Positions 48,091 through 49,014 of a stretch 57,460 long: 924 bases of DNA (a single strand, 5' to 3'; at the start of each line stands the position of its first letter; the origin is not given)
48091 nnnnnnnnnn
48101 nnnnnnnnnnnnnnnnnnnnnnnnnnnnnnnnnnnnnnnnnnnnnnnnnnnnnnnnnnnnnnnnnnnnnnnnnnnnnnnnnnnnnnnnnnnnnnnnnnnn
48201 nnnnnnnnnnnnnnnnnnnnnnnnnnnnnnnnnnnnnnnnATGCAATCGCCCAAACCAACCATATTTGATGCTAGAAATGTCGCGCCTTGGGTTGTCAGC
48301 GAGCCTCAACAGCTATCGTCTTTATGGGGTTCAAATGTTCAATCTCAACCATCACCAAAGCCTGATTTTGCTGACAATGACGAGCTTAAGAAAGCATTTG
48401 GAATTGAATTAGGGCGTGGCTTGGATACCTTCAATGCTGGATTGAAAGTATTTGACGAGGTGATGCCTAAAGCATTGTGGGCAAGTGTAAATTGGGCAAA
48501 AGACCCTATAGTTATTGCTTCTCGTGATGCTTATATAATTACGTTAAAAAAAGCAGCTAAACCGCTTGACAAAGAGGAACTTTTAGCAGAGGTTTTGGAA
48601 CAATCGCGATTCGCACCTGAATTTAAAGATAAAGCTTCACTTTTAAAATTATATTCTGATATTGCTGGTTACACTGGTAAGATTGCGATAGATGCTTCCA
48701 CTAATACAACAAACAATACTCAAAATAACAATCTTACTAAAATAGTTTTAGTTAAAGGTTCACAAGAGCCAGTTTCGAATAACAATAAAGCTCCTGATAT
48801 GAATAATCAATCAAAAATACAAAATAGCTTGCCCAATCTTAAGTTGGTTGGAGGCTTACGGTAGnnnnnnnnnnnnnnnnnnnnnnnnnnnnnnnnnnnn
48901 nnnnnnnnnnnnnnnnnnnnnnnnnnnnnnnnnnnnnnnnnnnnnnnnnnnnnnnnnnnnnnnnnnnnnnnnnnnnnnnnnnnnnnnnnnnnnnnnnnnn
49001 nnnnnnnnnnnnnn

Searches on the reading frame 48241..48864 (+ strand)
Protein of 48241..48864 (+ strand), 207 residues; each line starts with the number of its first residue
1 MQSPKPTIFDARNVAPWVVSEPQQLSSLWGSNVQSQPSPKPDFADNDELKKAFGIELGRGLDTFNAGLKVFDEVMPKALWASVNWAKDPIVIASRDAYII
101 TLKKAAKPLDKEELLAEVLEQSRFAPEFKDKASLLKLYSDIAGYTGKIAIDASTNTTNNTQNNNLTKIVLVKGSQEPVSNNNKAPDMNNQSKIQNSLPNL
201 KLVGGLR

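Call 5: search_protein_families(library=phrogs, proteins=[window:48241-48864:+], max_evalue=0.01)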
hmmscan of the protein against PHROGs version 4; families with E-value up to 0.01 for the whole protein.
window:48241-48864:+ (207 aa): 1 family
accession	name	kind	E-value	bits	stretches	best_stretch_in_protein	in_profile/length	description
phrog_5334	-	head and packaging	1.7e-08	35.8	1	46-160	17-126/162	terminase small subunit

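Call 6: search_protein_families(library=pfam, proteins=[window:48241-48864:+], max_evalue=0.01)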
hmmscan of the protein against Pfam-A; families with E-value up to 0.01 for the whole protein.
window:48241-48864:+ (207 aa): 0 families
